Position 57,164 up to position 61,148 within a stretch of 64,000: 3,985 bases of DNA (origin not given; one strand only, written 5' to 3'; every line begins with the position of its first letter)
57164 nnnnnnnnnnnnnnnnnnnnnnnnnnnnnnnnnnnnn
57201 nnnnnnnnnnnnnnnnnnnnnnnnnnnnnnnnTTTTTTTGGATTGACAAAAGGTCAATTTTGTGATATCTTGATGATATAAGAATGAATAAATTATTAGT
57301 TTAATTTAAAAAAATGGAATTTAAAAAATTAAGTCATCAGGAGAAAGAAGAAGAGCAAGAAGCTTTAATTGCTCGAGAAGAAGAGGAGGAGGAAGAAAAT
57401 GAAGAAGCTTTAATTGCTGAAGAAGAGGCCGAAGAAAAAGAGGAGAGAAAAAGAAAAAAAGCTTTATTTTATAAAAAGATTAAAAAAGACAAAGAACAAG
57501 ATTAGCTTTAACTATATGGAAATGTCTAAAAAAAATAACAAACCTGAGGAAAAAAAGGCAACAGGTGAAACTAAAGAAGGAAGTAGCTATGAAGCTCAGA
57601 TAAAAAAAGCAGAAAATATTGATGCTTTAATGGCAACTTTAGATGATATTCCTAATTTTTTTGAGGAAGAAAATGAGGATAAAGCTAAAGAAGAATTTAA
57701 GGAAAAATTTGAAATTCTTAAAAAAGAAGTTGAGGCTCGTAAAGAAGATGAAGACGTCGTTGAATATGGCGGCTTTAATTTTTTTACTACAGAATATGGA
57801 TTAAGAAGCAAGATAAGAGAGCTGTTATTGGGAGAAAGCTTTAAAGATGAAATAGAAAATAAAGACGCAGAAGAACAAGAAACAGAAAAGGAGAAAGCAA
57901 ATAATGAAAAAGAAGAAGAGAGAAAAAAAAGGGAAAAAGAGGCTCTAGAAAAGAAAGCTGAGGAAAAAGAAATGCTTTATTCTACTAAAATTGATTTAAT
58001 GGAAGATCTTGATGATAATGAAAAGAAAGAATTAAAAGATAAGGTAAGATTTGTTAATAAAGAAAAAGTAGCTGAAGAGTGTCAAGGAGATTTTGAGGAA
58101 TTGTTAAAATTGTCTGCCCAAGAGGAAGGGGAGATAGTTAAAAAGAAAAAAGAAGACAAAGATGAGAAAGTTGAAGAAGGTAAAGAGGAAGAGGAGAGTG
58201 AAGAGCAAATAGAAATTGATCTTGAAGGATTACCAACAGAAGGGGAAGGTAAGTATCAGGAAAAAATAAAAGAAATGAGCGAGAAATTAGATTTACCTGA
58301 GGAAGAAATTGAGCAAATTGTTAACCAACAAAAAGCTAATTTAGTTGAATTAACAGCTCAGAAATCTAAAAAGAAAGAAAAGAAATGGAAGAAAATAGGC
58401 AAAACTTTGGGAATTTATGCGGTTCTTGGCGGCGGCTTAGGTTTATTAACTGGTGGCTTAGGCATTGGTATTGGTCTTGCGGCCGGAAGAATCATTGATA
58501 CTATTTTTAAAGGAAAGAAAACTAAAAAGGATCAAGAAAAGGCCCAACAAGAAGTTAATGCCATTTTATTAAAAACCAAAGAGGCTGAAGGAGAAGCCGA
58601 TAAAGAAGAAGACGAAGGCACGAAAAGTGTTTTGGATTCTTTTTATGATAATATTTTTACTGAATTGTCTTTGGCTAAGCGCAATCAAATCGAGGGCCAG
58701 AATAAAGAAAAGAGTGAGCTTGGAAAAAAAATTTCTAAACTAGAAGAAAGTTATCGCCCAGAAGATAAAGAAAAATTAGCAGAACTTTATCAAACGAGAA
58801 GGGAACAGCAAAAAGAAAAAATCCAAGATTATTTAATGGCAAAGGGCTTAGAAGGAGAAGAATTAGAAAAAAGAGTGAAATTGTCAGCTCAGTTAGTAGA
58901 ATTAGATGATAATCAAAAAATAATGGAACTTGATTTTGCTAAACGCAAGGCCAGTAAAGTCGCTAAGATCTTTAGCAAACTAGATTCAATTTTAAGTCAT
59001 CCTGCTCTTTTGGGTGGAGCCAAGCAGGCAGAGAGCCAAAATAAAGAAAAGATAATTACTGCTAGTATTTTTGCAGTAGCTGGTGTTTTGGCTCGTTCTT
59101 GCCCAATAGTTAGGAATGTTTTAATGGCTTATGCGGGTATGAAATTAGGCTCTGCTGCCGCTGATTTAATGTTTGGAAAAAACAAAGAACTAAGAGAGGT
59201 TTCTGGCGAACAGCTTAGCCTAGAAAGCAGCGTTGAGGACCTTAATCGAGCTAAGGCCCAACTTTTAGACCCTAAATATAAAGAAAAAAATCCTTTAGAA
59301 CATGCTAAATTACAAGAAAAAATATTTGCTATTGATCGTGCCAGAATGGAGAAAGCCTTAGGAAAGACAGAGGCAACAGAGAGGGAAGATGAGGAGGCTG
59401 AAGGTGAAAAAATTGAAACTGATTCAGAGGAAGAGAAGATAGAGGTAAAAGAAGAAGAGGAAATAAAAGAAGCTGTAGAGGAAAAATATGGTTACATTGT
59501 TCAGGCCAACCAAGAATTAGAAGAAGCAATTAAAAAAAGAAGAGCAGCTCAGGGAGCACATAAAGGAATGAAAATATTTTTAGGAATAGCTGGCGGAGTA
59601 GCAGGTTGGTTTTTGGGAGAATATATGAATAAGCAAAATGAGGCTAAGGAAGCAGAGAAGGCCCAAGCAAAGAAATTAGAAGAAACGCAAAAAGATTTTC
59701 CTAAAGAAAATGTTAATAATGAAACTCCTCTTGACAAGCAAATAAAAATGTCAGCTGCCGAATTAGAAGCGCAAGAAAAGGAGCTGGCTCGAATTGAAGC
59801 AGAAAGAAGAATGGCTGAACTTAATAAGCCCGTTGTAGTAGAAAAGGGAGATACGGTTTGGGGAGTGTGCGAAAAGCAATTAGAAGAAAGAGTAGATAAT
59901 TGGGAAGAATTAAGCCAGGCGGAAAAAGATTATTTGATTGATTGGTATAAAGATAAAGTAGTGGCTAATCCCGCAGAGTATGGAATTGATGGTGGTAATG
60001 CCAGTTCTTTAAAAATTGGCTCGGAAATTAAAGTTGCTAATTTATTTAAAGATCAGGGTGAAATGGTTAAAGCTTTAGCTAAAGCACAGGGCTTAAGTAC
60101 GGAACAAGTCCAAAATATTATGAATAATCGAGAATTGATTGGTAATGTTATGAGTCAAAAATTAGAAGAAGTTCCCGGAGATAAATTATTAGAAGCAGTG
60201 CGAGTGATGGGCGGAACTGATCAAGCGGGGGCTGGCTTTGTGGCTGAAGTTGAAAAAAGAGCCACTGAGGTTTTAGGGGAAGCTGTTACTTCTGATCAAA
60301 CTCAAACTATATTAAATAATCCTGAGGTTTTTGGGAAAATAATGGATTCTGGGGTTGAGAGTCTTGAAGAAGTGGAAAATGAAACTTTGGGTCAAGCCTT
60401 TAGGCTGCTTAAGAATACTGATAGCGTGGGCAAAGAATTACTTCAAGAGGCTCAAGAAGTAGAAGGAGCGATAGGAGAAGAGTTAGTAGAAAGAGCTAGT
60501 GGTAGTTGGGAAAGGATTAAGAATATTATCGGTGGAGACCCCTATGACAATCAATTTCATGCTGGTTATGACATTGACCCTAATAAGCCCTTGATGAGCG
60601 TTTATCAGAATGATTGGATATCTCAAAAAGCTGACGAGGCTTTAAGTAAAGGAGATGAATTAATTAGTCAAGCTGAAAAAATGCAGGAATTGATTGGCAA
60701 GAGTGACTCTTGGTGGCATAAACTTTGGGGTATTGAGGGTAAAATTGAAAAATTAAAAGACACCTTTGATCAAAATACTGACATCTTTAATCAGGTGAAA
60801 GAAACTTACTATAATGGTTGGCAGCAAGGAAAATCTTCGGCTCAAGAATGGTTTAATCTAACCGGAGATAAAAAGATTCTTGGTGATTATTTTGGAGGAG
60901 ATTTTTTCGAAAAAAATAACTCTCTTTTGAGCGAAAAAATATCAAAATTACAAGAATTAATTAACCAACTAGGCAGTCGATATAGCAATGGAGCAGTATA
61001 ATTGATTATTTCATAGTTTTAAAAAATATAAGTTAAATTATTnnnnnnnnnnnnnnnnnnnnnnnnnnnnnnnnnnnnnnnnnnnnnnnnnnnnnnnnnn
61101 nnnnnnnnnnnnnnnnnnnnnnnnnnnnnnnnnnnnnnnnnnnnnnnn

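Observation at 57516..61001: Giant charged coiled-coil membrane protein with glycine-zipper helices and a C-terminal LysM-like domain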

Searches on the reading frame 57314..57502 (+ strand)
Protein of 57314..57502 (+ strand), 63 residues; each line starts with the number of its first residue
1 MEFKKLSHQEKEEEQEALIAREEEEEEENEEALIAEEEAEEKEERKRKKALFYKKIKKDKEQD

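Call 3: search_protein_families(library=pfam, proteins=[window:57314-57502:+], max_evalue=1)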
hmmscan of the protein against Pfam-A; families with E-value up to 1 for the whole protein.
window:57314-57502:+ (63 aa): 0 families
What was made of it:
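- Closest known: Glycine-zipper membrane segments. Different: No Pfam glycine-zipper model matches (call 3).
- Checked: The LysM-like segment gets no Pfam hit when the whole protein is scanned (call 3).
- No Pfam glycine-zipper family or channel family matches (call 3).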

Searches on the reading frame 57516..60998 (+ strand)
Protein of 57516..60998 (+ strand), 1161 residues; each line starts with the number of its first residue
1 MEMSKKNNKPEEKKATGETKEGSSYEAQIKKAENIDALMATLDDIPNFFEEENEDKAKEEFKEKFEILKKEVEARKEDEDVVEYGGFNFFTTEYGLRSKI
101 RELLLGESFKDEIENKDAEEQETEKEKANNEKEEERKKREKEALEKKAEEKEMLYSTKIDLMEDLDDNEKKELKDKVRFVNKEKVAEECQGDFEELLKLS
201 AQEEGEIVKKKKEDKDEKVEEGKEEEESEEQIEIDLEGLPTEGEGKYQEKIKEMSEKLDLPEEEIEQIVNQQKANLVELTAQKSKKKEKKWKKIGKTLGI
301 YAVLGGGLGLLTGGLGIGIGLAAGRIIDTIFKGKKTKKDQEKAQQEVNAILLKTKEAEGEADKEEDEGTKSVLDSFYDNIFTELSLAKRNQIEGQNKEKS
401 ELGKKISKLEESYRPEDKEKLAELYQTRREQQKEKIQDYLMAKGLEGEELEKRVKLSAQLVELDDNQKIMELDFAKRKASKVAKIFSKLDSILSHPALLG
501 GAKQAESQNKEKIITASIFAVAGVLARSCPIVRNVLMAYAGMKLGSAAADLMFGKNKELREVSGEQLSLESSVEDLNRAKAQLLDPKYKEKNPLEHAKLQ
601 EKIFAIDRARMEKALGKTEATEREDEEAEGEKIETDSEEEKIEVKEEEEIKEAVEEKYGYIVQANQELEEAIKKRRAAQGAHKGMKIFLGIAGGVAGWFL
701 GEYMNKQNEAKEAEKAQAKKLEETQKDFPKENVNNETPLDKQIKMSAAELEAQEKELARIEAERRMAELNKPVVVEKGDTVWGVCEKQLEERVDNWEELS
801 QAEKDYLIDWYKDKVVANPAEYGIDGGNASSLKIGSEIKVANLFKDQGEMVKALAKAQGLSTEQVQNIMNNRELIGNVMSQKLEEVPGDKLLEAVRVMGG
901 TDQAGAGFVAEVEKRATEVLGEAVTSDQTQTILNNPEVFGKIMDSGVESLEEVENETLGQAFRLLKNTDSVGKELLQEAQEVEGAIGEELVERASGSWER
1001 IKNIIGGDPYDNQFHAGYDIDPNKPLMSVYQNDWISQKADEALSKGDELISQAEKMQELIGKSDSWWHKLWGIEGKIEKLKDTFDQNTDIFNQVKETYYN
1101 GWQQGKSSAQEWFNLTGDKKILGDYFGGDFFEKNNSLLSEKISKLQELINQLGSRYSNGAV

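Call 3: search_protein_families(library=pfam, proteins=[window:57516-60998:+], max_evalue=1)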
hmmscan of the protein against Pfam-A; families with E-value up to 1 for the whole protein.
window:57516-60998:+ (1161 aa): 0 families

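Call 4: search_protein_families(library=ncbifam, proteins=[window:57516-60998:+], max_evalue=1)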
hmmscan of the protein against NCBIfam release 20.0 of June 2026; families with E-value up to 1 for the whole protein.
window:57516-60998:+ (1161 aa): 4 families
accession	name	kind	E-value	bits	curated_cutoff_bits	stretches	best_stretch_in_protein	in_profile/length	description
TIGR02607.1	antidote_HigA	equivalog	0.012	15.5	47.7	0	850-888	22-60/81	HigA family addiction module antitoxin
TIGR04111.1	BcepMu_gp16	hypoth_equivalog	0.041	13.8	34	1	840-872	5-37/55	phage-associated protein, BcepMu gp16 family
NF045849.1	ICE_MMCAP2_0565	equivalog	0.041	13.6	40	1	307-351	13-57/80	Mbov_0395 family pilin-like conjugal transfer protein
NF051486.1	E492_microcin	equivalog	0.069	13.7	50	1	282-332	12-62/88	E492 group microcin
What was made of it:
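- On FimV/HubP-type hub proteins: No NCBIfam or Pfam FimV-type hit was found (calls 3, 4).
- Closest known: FimV / HubP / TspA polar hub proteins of Proteobacteria. Different: NCBIfam and Pfam give no FimV-type hit (calls 3, 4).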

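Call 7: search_solved_structures(query=window:57516-60998:+, max_evalue=1)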
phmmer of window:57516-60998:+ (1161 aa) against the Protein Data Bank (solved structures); distinct sequences matched with E-value up to 1: 3.
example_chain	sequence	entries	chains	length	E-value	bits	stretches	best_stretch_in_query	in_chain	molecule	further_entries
9g6k_LD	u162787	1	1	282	0.19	12.9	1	35-148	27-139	Ribosomal protein L46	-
5lbk_A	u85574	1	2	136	0.36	12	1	894-958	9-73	Copper-transporting ATPase PAA2, chloroplastic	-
9i05_AC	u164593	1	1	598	0.5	11.5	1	35-148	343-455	Ribosomal protein L46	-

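Call 82: search_protein_families(library=phrogs, proteins=[window:57516-60998:+], max_evalue=0.01)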
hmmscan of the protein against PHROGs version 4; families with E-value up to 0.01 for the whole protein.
window:57516-60998:+ (1161 aa): 1 family
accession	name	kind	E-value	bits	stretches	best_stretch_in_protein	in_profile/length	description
phrog_34394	-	unknown function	0.0053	17.9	0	582-637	71-128/137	-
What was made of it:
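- On Phage tape measure proteins: PHROGs gives only one insignificant hit to a family of unknown function (call 82).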

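Call 83: search_protein_families(library=padloc, proteins=[window:57516-60998:+], max_evalue=0.01)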
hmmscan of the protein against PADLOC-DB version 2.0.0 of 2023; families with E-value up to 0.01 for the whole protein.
window:57516-60998:+ (1161 aa): 0 families
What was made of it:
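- There is no significant PHROGs hit (best E 0.0053, no individual stretch) and no PADLOC hit (calls 82, 83).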

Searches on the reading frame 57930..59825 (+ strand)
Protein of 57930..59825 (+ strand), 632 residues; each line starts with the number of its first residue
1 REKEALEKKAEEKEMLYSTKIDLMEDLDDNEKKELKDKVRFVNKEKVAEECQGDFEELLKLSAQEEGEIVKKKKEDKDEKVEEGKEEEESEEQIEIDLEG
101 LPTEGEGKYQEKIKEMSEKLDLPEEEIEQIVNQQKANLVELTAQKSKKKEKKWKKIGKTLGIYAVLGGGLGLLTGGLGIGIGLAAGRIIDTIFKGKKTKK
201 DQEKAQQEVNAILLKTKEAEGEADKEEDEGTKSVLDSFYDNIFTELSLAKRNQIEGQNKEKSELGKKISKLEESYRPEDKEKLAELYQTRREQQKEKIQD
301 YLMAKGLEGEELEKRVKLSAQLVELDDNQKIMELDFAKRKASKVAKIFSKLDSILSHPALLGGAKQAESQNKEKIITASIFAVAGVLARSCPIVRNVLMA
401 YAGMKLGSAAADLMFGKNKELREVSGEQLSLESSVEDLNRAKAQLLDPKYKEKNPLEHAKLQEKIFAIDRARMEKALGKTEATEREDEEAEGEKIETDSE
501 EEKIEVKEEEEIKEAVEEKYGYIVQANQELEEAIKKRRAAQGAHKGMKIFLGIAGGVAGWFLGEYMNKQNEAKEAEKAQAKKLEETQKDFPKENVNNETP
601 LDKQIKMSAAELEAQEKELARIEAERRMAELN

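Call 65: predict_structure(alignment_id=A6)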
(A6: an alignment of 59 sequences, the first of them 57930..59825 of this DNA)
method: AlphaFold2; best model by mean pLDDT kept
length: 632 residues; sequences in the alignment: 59
mean_pLDDT: 79.6   pTM: 0.71
mean pLDDT of the five models: 79.6, 77.6, 74.8, 74.5, 73.5
residues with pLDDT >= 90: 245; 70-90: 231; 50-70: 102; < 50: 54
segments of 3 or more residues with pLDDT < 50: 158-194, 363-369, 590-596
pLDDT, mean of each block of 10 residues (from residue 1): 84 94 96 96 95 94 90 88 63 54 70 96 94 88 81 53 28 30 31 60 88 75 69 90 94 95 97 95 97 95 93 92 92 86 70 65 47 65 79 82 83 86 92 94 92 87 92 86 77 60 59 60 88 91 86 84 83 86 70 52 85 91 84 60
secondary structure, 60 per line:
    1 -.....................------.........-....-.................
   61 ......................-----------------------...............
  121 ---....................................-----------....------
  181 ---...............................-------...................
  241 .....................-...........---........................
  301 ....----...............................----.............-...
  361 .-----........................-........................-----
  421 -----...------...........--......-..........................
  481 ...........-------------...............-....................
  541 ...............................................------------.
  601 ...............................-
elements in order: H2-22 H29-37 H39-42 H44-82 H106-120 H124-159 H171-174 H184-214 H222-261 H263-273 H277-304 H309-339 H344-356 H358-361 H367-390 H392-415 H435-445 H448-453 H455-491 H505-519 H521-587 H600-631
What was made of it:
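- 57933..58403 (+): aa 140-296: conserved helical domain 1 of module A (motif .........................; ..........), interrupted by a lineage-specific E-rich insertion at aa ~205-243. AF2 pLDDT is 81-96 outside the insertion (call 65).
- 58488..59051 (+): aa 325-512: conserved helical domain 2 of module A. AF2 pLDDT is 86-97 over aa ~369-478 (call 65).
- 59052..59174 (+): aa 513-553: H2, a fixed-length 41-aa hydrophobic helical hairpin with near-invariant G523, A526, R527, P530 and G541. AF2 gives helices 505-528 and 530-553 (call 65).
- Checked: AF2 gives long helices with pTM 0.71, which fits packed helical bundles (call 65).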

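Call 68: fold_search(model_id=the predicted structure, library=pdb)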
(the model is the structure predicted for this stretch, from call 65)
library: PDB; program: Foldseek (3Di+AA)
matches with E <= 10: 1; with E <= 0.001: 0
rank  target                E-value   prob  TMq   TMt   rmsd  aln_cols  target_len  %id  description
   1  6xns_B                6.7e+00  0.04  0.11  0.18  28.8       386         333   13  C3_crown-05 (released 2020-12-23)

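Call 84: search_solved_structures(query=A6, max_evalue=0.1)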
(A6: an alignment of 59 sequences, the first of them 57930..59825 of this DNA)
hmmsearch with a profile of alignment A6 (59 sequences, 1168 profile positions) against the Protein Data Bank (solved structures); distinct sequences matched with E-value up to 0.1: 5.
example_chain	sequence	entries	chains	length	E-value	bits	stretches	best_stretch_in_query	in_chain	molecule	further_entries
9ijj_A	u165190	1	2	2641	0.00099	21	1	59-244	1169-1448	Cilia and flagella associated protein 46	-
9qks_C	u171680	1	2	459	0.0015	20.4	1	66-238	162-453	ESX secretion system protein YukC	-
8ike_C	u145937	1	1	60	0.021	16.6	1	307-337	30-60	LMX1A factor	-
8ik5_C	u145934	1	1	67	0.028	16.2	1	307-337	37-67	LMX1A factor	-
8ilw_C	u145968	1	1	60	0.056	15.2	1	307-336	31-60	LMX1A factor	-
